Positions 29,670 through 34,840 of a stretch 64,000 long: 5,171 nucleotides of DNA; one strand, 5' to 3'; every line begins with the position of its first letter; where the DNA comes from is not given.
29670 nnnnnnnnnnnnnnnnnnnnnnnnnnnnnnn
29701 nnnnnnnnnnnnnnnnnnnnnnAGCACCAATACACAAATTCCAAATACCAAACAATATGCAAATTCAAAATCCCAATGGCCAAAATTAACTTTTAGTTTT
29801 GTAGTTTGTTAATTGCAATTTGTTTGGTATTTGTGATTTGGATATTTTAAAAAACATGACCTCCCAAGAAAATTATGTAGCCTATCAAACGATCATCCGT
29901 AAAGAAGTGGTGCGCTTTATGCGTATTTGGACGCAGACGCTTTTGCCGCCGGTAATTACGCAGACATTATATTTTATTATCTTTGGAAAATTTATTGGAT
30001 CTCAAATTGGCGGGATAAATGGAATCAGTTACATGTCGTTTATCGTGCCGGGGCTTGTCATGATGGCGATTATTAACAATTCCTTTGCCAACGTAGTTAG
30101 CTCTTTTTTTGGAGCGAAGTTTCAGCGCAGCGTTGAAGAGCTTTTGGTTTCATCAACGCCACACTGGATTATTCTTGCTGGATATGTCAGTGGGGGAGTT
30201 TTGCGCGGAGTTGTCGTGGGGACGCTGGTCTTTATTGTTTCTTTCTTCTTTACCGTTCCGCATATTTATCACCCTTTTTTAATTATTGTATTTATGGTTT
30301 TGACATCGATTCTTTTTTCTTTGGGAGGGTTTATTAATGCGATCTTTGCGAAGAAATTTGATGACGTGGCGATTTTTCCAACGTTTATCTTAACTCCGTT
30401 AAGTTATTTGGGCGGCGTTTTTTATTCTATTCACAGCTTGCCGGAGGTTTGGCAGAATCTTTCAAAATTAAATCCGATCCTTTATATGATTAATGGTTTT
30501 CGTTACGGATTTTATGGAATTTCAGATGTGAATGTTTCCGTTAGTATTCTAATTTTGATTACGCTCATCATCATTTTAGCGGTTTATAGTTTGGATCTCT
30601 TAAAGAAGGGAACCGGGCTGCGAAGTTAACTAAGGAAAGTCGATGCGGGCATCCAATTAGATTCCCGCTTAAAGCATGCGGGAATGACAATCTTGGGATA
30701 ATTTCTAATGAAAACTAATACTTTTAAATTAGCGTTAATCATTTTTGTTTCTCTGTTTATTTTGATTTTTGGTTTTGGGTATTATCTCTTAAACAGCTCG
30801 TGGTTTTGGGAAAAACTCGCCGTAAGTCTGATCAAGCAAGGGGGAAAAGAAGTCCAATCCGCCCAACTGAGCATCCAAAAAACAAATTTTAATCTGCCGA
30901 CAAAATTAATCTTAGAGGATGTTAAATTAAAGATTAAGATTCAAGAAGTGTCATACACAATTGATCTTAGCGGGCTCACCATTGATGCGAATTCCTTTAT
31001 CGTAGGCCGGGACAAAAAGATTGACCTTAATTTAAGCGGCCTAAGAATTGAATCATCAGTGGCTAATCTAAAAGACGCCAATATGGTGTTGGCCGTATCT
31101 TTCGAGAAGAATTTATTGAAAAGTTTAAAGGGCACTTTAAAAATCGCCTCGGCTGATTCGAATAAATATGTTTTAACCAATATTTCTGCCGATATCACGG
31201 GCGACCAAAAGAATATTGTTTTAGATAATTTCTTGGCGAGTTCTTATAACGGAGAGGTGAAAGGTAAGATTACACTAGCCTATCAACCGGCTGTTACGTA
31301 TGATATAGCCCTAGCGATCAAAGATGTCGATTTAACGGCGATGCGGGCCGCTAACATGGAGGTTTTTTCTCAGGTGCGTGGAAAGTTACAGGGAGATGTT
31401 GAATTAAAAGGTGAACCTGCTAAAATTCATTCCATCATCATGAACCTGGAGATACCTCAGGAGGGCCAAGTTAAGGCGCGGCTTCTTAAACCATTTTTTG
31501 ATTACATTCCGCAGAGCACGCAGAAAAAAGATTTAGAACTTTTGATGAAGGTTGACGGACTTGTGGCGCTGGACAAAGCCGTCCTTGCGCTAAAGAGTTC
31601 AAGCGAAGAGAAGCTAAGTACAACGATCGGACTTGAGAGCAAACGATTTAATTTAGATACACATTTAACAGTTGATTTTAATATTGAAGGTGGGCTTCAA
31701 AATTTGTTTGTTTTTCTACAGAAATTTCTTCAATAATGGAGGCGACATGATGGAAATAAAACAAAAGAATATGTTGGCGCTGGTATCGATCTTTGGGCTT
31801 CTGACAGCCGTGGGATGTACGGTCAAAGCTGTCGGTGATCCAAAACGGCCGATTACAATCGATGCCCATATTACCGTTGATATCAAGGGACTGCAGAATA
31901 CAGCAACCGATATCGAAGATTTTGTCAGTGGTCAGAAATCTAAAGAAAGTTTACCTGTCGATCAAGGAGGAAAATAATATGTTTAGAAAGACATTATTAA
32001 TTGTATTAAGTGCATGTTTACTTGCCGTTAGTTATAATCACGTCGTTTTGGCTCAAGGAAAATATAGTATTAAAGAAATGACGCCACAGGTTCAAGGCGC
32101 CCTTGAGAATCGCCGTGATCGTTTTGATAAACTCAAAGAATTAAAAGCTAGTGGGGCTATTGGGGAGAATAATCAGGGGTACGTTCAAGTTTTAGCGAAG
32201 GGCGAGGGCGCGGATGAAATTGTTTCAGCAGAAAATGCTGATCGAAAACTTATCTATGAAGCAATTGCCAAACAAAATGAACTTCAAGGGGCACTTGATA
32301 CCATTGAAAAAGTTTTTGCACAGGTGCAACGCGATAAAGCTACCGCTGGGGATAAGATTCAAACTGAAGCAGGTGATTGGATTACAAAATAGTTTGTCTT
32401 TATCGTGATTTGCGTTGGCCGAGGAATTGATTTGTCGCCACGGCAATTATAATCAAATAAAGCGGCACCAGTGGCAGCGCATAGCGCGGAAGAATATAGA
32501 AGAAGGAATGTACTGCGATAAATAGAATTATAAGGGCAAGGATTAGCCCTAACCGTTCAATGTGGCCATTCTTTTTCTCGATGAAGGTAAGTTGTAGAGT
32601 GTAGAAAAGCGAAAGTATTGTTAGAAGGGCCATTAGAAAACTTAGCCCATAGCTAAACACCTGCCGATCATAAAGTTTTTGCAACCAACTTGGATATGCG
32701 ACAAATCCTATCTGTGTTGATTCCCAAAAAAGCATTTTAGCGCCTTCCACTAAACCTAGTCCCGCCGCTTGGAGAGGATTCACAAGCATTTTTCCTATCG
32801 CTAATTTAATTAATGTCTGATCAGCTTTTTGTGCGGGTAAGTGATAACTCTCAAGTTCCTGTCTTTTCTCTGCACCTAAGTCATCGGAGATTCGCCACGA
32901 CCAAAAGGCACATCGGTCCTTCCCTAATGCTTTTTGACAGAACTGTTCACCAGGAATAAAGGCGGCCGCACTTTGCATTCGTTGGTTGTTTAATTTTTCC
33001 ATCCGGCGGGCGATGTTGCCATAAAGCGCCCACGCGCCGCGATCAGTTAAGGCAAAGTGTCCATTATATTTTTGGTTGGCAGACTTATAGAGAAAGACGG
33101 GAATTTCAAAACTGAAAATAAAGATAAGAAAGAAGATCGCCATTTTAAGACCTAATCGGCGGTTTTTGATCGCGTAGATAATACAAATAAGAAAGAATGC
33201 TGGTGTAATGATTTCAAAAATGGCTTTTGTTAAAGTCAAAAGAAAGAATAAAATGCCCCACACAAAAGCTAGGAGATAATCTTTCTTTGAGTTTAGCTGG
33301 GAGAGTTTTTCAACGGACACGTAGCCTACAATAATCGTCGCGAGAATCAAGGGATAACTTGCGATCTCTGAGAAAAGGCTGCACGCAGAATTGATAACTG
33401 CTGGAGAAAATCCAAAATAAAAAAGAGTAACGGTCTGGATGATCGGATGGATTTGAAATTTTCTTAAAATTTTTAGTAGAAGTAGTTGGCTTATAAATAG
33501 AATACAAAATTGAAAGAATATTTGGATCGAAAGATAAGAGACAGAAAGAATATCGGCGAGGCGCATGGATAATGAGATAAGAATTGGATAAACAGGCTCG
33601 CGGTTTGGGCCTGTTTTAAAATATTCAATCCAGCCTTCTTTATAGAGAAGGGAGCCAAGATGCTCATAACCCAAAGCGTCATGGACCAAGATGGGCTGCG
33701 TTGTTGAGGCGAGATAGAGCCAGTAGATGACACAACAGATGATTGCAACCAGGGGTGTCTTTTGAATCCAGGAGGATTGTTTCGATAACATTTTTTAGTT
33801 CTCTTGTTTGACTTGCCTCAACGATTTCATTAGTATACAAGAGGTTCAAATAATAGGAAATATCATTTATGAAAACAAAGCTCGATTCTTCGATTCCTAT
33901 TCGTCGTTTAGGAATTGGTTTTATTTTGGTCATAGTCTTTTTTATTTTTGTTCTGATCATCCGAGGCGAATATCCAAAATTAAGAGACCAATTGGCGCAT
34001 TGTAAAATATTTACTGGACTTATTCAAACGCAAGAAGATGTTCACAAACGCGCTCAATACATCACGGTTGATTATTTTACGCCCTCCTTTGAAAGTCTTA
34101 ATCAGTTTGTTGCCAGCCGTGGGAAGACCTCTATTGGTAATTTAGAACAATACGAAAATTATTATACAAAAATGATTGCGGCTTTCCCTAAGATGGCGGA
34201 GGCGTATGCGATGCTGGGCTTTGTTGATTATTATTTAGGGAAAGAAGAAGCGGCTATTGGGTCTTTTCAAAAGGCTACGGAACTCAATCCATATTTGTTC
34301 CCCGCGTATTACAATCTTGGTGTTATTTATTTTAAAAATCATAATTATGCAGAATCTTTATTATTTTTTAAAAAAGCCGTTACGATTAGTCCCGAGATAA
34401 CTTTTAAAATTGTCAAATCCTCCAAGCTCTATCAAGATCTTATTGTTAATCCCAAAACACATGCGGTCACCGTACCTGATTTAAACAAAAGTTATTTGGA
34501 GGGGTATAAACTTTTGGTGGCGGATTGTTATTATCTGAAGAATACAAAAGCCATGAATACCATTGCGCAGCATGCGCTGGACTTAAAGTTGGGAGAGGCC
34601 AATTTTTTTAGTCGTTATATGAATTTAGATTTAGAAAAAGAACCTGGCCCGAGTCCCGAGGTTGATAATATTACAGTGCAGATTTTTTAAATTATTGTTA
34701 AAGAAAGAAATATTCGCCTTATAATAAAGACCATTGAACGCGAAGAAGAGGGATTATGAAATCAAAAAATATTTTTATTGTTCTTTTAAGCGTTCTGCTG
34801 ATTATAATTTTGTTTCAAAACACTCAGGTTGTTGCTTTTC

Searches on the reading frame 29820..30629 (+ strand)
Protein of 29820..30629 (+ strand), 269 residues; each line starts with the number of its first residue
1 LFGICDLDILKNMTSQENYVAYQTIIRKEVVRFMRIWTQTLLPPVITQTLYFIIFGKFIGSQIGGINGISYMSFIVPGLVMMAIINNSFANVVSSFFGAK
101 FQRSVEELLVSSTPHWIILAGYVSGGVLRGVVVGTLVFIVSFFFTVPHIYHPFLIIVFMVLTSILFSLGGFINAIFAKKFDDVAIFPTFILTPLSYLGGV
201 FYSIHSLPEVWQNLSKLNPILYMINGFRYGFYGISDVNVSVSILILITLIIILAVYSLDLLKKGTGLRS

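Call 30: search_protein_families(library=pfam, proteins=[window:29820-30629:+], max_evalue=0.001)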
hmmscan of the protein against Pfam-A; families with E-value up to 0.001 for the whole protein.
window:29820-30629:+ (269 aa): 2 families
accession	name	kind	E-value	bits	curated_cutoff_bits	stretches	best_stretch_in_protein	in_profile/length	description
PF01061.29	ABC2_membrane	-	1.3e-35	123.3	26.9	1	22-232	3-211/211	ABC-2 type transporter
PF12698.13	ABC2_membrane_3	-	3.8e-09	36.6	31.6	1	70-254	159-344/347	ABC-2 family transporter protein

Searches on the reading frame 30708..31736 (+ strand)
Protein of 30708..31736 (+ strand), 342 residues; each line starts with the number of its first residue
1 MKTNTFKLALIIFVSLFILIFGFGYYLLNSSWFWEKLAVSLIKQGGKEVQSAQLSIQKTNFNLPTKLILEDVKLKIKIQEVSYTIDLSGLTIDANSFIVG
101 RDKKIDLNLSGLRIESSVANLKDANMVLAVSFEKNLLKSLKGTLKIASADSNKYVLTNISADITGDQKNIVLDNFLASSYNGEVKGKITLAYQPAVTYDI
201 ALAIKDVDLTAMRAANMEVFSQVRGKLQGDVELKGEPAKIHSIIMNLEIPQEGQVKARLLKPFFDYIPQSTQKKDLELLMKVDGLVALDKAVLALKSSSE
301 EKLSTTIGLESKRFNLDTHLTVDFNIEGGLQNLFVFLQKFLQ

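Call 30: search_protein_families(library=pfam, proteins=[window:30708-31736:+], max_evalue=0.001)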
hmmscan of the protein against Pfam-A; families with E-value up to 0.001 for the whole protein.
window:30708-31736:+ (342 aa): 0 families

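Call 76: search_protein_families(library=ncbifam, proteins=[window:30708-31736:+], max_evalue=0.01)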
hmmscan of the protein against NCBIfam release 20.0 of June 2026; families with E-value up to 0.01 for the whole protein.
window:30708-31736:+ (342 aa): 2 families
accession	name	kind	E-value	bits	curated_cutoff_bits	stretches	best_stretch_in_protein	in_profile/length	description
TIGR04411.1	T2SS_GspN_Lepto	equivalog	3.6e-06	26.7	50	1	174-239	94-158/280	type II secretion system protein GspN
NF047952.2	ATportTamB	equivalog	9.6e-05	20.4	825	1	149-241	373-457/1240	autotransporter assembly complex protein TamB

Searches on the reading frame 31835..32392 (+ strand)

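Call 30: search_protein_families(library=pfam, proteins=[window:31835-32392:+], max_evalue=0.001)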
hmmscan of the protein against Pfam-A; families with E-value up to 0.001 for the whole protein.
window:31835-32392:+ (185 aa): 1 family
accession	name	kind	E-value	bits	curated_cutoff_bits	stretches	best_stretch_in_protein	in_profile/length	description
PF07027.17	DUF1318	-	5.2e-18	65.8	27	1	99-185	7-92/92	Protein of unknown function (DUF1318)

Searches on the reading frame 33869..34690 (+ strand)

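Call 30: search_protein_families(library=pfam, proteins=[window:33869-34690:+], max_evalue=0.001)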
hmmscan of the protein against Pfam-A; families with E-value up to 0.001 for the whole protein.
window:33869-34690:+ (273 aa): 8 families
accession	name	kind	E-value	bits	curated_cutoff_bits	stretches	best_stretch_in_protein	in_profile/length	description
PF07719.23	TPR_2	-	4.1e-14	51.9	27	2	146-176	3-33/34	Tetratricopeptide repeat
PF00515.34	TPR_1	-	3.1e-13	49.4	27.8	1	146-176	3-33/34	Tetratricopeptide repeat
PF13181.12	TPR_8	-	5.2e-11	42.2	25.7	1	145-176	2-33/34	Tetratricopeptide repeat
PF13431.12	TPR_17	-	7.2e-08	32.6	24.4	1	133-163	2-32/34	Tetratricopeptide repeat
PF13414.12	TPR_11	-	9.4e-08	32.1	26.8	1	120-157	4-41/42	TPR repeat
PF13424.12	TPR_12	-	5.4e-06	27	30.1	0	146-174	47-75/77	Tetratricopeptide repeat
PF13432.12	TPR_16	-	5.4e-05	24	32.7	1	121-175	8-62/65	Tetratricopeptide repeat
PF13374.12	TPR_10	-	0.00016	22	27.5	0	146-173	4-31/42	Tetratricopeptide repeat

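Call 76: search_protein_families(library=ncbifam, proteins=[window:33869-34690:+], max_evalue=0.01)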
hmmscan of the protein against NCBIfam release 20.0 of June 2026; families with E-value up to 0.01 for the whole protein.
window:33869-34690:+ (273 aa): 11 families
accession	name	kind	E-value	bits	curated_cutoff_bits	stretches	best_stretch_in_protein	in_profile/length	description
TIGR02917.1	PEP_TPR_lipo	equivalog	3.1e-08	32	312.2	1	90-182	581-673/899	XrtA/PEP-CTERM system TPR-repeat protein PrsT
NF040959.1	MamA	equivalog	2.3e-07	30.5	200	1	100-172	129-201/204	magnetosome protein MamA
NF047371.1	FlcA_CTERM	equivalog_domain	5.6e-07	28.4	300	1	91-171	418-500/646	periplasmic flagellar collar protein FlcA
NF033920.0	C39_PA2778_fam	equivalog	9.6e-06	25.2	150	1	70-174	150-254/255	PA2778 family cysteine peptidase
NF033762.1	social_mot_Tgl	equivalog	6.9e-05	22.3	225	1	93-176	121-202/252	social motility TPR repeat lipoprotein Tgl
TIGR00990.1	3a0801s09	subfamily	0.00011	21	757.25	1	90-176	379-465/615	mitochondrial import receptor subunit TOM70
NF047558.1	TPR_END_plus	domain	0.0003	20.7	32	0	146-180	1-34/56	TPR end-of-group domain-containing protein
TIGR02521.1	type_IV_pilW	equivalog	0.00072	19.2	154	1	104-171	59-126/234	type IV pilus biogenesis/stability protein PilW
NF002725.1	PRK02603.1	equivalog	0.0027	17.7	143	1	113-162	75-124/173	photosystem I assembly protein Ycf3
NF008391.2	PRK11189.1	equivalog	0.0053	16.3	250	0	124-181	79-136/297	lipoprotein NlpI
NF033758.1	gliding_GltE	equivalog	0.0096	14.9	225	0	93-172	273-353/411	adventurous gliding motility TPR repeat lipoprotein GltE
